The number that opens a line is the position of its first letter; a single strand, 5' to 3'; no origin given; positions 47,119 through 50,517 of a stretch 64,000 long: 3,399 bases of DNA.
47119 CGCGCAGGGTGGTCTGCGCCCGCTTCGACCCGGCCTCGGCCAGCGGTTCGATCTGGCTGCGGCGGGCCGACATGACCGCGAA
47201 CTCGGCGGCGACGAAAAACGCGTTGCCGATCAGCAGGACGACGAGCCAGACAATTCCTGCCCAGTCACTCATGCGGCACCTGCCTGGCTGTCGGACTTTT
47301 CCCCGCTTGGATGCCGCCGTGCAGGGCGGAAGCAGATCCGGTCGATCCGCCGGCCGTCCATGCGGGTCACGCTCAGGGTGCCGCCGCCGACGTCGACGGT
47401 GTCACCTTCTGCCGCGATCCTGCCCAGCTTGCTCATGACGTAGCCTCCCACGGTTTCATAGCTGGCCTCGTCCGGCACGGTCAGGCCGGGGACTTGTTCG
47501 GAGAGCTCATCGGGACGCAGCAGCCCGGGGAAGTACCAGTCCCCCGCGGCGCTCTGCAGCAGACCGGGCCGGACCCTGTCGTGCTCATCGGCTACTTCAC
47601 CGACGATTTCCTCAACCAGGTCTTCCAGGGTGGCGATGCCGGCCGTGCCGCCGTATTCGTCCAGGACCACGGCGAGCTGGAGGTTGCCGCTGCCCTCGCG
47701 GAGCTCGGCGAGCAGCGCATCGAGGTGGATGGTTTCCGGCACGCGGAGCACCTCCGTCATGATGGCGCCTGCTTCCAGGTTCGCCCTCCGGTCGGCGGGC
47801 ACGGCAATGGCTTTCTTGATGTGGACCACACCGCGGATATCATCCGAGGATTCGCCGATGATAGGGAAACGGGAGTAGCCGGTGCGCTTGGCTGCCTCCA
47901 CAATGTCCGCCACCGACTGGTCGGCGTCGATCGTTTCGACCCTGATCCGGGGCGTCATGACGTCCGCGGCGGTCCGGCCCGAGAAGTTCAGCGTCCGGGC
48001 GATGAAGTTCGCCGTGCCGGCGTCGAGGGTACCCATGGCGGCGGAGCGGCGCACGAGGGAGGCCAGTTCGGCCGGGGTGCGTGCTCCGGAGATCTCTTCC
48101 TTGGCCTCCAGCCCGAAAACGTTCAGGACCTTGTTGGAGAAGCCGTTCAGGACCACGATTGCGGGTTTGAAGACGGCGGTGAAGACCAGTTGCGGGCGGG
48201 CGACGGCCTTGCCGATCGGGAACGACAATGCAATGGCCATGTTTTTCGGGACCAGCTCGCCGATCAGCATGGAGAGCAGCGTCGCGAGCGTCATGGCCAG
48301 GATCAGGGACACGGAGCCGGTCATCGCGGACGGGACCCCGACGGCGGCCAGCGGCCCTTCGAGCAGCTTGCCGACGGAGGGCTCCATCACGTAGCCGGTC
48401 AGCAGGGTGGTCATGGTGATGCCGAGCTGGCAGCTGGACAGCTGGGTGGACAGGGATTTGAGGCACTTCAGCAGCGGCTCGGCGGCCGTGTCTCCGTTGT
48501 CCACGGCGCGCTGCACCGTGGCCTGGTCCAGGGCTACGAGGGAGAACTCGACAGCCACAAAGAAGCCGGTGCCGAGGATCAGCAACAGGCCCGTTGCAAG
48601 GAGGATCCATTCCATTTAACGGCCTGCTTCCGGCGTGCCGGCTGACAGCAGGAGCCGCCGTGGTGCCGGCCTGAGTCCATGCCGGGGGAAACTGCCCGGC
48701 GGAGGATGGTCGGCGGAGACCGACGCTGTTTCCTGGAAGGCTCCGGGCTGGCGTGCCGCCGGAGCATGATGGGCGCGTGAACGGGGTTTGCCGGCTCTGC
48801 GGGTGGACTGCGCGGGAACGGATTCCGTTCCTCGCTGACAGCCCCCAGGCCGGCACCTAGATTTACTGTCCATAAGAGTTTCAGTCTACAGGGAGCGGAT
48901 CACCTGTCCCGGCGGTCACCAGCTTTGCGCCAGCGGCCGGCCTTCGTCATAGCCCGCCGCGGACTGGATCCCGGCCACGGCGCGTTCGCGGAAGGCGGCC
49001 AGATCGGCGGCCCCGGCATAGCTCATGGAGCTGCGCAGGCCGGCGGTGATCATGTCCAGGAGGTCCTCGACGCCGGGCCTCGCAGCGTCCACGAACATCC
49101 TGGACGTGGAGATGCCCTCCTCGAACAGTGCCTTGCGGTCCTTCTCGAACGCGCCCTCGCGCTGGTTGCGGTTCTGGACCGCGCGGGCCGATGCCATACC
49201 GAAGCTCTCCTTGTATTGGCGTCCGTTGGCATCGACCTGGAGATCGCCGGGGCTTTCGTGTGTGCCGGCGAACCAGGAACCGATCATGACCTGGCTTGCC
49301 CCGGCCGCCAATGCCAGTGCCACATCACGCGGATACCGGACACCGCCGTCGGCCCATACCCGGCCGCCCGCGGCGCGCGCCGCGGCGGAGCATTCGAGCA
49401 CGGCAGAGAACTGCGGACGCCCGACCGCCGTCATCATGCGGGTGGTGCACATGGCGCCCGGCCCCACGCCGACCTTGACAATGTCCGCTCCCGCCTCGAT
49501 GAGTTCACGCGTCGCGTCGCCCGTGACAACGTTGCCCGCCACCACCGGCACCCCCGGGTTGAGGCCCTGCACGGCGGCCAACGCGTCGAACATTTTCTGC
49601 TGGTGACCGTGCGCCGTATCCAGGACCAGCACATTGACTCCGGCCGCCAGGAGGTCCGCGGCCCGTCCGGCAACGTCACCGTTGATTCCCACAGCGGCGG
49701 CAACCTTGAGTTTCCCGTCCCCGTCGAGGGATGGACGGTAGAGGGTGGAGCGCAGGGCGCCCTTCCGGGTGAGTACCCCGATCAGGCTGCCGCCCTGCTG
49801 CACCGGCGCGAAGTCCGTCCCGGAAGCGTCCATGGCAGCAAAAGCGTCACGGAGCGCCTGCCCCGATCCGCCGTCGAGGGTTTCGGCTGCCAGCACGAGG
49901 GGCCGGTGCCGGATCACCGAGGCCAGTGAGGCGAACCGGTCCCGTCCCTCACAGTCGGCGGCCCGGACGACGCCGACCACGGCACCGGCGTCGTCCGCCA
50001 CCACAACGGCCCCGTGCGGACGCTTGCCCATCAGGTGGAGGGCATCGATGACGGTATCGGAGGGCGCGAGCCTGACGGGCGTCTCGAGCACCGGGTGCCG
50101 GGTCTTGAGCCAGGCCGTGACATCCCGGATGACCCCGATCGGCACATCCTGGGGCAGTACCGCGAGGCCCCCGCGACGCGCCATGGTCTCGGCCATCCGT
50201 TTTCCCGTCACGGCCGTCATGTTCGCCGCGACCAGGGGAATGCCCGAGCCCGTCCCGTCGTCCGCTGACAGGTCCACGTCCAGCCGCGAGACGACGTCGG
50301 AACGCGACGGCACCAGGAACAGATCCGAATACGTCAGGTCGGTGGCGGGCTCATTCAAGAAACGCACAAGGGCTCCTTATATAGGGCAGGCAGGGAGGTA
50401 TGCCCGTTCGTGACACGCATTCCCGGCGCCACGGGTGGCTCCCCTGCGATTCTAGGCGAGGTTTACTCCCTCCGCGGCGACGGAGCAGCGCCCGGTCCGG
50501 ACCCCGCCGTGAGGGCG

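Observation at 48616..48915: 300-nt non-coding, highly structured leader ahead of the tandem CNNM/CorC genes: candidate unclassified riboswitch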

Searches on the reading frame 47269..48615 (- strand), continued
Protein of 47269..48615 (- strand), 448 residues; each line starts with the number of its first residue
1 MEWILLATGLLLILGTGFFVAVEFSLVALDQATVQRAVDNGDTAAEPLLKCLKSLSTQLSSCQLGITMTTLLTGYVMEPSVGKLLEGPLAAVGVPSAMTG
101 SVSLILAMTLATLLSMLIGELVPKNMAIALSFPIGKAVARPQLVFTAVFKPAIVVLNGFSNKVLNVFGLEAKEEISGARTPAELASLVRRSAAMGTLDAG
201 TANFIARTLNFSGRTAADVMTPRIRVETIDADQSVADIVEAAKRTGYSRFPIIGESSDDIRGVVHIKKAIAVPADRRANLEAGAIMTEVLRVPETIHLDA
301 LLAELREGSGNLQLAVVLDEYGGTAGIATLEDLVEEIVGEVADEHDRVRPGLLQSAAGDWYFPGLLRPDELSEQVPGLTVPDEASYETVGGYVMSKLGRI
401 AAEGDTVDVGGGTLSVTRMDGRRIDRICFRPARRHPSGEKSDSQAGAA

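Call 71: find_homologous_proteins(query=L204:1135-2478:+, max_evalue=1e-40)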
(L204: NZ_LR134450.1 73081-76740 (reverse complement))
Query L204:1135-2478:+ (447 aa): 7940 proteins with E <= 1e-40 among 8000 candidates; the best 120 are listed.
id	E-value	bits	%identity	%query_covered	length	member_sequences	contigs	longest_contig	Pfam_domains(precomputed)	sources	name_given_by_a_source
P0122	2.1e-273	925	96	100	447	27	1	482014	PF01595.26,PF03471.23,PF00571.34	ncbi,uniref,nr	ncbi:hemolysin family protein [Tsukamurella columbiensis]|uniref:HlyC/CorC family transporter n=1 Ta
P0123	2.4e-268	908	94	100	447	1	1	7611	PF01595.26,PF03471.23,PF00571.34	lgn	-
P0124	1.3e-266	902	95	100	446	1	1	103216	PF01595.26,PF03471.23,PF00571.34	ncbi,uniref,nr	ncbi:HlyC/CorC family transporter [Tsukamurella asaccharolytica]|uniref:HlyC/CorC family transporter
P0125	3.9e-260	881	92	100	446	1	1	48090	PF01595.26,PF03471.23,PF00571.34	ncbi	-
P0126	9.4e-254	860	91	100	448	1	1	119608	PF01595.26,PF03471.23,PF00571.34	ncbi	ncbi:hemolysin family protein [Tsukamurella serpentis]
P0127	2.8e-243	826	85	100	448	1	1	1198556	PF01595.26,PF03471.23,PF00571.34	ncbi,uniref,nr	ncbi:hemolysin family protein [Tsukamurella sp. 1534]|uniref:hemolysin family protein n=1 Tax=Tsukam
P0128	4.5e-241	818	86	99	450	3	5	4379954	PF01595.26,PF03471.23,PF00571.34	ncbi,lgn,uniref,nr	ncbi:Magnesium and cobalt efflux protein CorC OS=Tsukamurella paurometabola (strain ATCC 8368 / DSM/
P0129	1.4e-238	810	86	100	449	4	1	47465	PF01595.26,PF03471.23,PF00571.34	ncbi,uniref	ncbi:hemolysin family protein [Tsukamurella sp. NPDC003166]|uniref:hemolysin family protein n=1 Tax=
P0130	4.2e-210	716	77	99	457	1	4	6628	PF01595.26,PF03471.23,PF00571.34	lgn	-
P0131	1.7e-205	701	76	99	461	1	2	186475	PF01595.26,PF03471.23,PF00571.34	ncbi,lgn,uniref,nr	ncbi:hemolysin family protein [Tsukamurella sp. 8F]|uniref:hemolysin family protein n=1 Tax=unclassi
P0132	1.7e-201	688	75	100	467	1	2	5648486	PF01595.26,PF03471.23,PF00571.34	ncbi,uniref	ncbi:hemolysin family protein [Tsukamurella soli]|uniref:Hemolysin family protein n=1 Tax=Tsukamurel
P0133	6.8e-175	600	66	99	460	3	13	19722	PF01595.26,PF03471.23,PF00571.34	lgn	-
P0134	1.4e-174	599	66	99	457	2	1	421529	PF01595.26,PF03471.23,PF00571.34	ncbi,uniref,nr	ncbi:hemolysin family protein [Speluncibacter jeojiensis]|uniref:Hemolysin family protein n=1 Tax=Sp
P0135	1.8e-174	599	65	99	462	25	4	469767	PF01595.26,PF03471.23,PF00571.34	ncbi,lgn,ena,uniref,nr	ncbi:hemolysin family protein [Williamsia muralis]|uniref:CBS domain containing-hemolysin-like prote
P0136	2.8e-174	598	65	99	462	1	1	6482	PF01595.26,PF03471.23,PF00571.34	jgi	jgi:CBS domain containing-hemolysin-like protein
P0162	6.0e-171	587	65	98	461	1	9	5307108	PF01595.26,PF03471.23,PF00571.34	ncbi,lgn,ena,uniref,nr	ncbi:protein of unknown function DUF21 [Gordonia bronchialis DSM 43247]|uniref:CBS domain containing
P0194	1.9e-168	579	64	99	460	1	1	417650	PF01595.26,PF03471.23,PF00571.34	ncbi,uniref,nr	ncbi:HlyC/CorC family transporter [Skermania sp. ID1734]|uniref:hemolysin family protein n=1 Tax=Ske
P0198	4.5e-168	578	62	100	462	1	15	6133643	PF01595.26,PF03471.23,PF00571.34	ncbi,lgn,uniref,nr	ncbi:HlyC/CorC family transporter [Nocardia farcinica]|uniref:hemolysin family protein n=1 Tax=Nocar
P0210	1.3e-167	576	65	98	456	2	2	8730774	PF01595.26,PF03471.23,PF00571.34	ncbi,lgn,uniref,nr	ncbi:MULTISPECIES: hemolysin family protein [Rhodococcus]|uniref:HlyC/CorC family transporter n=1 Ta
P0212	1.7e-167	576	65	98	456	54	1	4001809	PF01595.26,PF03471.23,PF00571.34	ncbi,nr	ncbi:DUF21 domain-containing protein [Rhodococcus hoagii]|nr:DUF21 domain-containing protein [Presco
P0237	1.5e-166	573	62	99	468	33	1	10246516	PF01595.26,PF03471.23,PF00571.34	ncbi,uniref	ncbi:hemolysin family protein [Nocardia sp. CA-107356]|uniref:hemolysin family protein n=1 Tax=Nocar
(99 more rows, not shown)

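Call 72: find_encoding_contigs(protein=P0128, flank=1000, max_places=1)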
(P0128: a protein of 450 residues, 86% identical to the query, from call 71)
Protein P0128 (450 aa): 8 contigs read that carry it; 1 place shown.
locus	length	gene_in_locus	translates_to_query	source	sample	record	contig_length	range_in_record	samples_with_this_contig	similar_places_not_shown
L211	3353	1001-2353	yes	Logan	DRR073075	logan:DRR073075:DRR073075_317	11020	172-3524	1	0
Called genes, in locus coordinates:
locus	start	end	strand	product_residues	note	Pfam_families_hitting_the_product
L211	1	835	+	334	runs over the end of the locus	?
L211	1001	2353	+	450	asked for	PF01595:CNNM, PF00571:CBS (faint), PF03471:CorC_HlyC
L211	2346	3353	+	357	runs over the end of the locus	PF01595:CNNM, PF00571:CBS (faint)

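Call 73: find_encoding_contigs(protein=P0198, flank=1000, max_places=1)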
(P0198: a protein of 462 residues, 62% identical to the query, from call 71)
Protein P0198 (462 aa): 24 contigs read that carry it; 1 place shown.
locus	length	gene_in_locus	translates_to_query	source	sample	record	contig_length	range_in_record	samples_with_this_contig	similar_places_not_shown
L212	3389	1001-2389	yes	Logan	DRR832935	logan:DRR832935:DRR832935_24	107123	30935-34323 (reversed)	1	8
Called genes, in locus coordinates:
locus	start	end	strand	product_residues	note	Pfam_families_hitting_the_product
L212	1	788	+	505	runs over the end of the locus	PF00478:IMPDH, PF03060:NMO (faint), PF00571:CBS, PF00977:His_biosynth (faint)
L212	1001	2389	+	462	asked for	PF01595:CNNM, PF00571:CBS (weak), PF03471:CorC_HlyC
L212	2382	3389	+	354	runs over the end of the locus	PF01595:CNNM, PF00571:CBS (weak)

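Call 74: find_encoding_contigs(protein=P0210, flank=1000, max_places=1)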
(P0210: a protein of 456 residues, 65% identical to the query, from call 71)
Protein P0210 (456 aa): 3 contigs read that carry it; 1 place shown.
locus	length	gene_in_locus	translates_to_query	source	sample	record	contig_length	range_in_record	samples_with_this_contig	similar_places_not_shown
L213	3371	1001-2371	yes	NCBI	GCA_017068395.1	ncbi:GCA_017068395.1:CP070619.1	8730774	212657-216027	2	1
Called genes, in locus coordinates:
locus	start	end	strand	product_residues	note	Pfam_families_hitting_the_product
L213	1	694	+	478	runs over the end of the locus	PF00478:IMPDH, PF00571:CBS (weak)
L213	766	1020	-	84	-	-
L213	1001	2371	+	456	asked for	PF01595:CNNM, PF00571:CBS (weak), PF03471:CorC_HlyC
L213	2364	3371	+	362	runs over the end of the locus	PF01595:CNNM, PF00571:CBS (faint)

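Call 75: find_encoding_contigs(protein=P0135, flank=1000, max_places=1)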
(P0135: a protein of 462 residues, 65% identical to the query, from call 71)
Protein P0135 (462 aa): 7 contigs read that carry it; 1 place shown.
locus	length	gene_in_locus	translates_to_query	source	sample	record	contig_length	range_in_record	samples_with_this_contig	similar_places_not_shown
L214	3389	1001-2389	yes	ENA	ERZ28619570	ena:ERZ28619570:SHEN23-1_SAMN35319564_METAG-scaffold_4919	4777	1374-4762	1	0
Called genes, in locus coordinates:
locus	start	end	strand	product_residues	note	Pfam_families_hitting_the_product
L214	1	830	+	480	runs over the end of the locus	PF00478:IMPDH, PF00571:CBS (faint)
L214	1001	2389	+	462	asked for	PF01595:CNNM, PF00571:CBS (faint), PF03471:CorC_HlyC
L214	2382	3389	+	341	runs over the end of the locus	?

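Call 87: find_encoding_contigs(protein=P0212, flank=700, max_places=1)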
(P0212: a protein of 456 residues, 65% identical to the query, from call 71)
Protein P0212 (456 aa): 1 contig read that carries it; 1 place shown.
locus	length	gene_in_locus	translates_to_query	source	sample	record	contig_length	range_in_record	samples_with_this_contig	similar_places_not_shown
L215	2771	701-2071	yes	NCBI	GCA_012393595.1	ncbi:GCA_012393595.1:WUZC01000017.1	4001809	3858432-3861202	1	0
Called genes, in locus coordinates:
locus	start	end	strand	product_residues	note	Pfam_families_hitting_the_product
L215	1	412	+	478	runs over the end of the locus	PF00478:IMPDH, PF00571:CBS (weak), PF00977:His_biosynth (faint)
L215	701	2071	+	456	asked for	PF01595:CNNM, PF00571:CBS (weak), PF03471:CorC_HlyC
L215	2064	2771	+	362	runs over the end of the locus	PF01595:CNNM, PF00571:CBS (weak)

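Call 88: find_encoding_contigs(protein=P0162, flank=700, max_places=1)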
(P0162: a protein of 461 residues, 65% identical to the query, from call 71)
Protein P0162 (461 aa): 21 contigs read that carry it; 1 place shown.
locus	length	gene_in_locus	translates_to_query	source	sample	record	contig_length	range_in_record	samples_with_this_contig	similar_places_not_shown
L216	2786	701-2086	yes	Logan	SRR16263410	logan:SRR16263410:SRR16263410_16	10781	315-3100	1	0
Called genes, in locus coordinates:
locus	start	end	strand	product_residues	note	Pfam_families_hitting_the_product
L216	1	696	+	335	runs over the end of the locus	?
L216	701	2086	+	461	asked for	PF01595:CNNM, PF00571:CBS (faint), PF03471:CorC_HlyC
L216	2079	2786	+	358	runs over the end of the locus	PF01595:CNNM, PF00571:CBS (weak)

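Call 89: find_encoding_contigs(protein=P0194, flank=700, max_places=1)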
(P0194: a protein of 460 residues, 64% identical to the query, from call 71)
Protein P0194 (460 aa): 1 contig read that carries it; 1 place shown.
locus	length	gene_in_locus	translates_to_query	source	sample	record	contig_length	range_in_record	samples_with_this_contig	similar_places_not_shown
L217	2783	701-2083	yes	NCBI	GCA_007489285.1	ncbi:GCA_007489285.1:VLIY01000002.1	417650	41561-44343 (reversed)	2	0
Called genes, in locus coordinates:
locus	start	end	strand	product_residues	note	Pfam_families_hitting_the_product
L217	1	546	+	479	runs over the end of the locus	PF00478:IMPDH, PF03060:NMO (faint), PF00571:CBS (faint), PF00977:His_biosynth (faint)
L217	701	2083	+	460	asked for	PF01595:CNNM, PF00571:CBS (faint), PF03471:CorC_HlyC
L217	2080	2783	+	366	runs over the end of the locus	PF01595:CNNM, PF00571:CBS (weak)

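Call 90: find_encoding_contigs(protein=P0237, flank=700, max_places=1)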
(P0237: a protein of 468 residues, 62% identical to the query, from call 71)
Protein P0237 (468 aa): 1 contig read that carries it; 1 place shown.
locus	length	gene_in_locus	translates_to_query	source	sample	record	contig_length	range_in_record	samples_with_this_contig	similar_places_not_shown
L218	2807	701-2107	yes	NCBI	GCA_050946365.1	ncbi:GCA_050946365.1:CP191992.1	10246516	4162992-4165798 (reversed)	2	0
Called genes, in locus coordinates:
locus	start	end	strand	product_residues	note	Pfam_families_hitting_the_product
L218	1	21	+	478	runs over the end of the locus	PF00478:IMPDH, PF00571:CBS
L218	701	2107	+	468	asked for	PF01595:CNNM, PF00571:CBS (weak), PF03471:CorC_HlyC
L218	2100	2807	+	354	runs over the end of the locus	PF01595:CNNM, PF00571:CBS (weak)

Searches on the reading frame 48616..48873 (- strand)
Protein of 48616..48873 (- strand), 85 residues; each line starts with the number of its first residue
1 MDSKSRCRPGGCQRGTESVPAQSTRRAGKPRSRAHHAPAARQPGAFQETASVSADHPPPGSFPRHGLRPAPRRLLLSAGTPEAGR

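Call 8: search_protein_families(library=pfam, proteins=[window:48616-48873:-])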
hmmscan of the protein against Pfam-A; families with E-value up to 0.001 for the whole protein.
window:48616-48873:- (85 aa): 0 families

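Call 26: find_homologous_proteins(query=A2, max_evalue=0.01)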
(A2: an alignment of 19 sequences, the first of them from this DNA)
Query A2 (19 sequences) (85 aa, profile of the alignment): 1 proteins with E <= 0.01 among 5169 candidates.
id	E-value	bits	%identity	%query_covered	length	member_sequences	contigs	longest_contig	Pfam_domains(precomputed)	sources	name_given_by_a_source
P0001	7.8e-11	60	63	60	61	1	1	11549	-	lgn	-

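Call 86: search_protein_families(library=ncbifam, max_evalue=1, proteins=[window:48619-48873:-])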
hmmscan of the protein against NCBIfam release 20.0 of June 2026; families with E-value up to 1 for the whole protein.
seq(85 aa): 0 families

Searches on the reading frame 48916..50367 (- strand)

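Call 8: search_protein_families(library=pfam, proteins=[window:48916-50367:-])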
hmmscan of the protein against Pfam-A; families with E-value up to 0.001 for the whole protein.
window:48916-50367:- (483 aa): 4 families
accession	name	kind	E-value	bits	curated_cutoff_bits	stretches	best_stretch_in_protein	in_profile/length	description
PF00478.31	IMPDH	-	7.9e-94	314.9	25.6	1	11-478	2-344/345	IMP dehydrogenase / GMP reductase domain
PF00571.33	CBS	-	6.2e-08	33.3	24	1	97-138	9-50/57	CBS domain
PF01070.24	FMN_dh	-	1.3e-06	28.2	24.9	1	273-366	219-305/350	FMN-dependent dehydrogenase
PF03060.21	NMO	-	0.00097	19.1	28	0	268-378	131-237/331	Nitronate monooxygenase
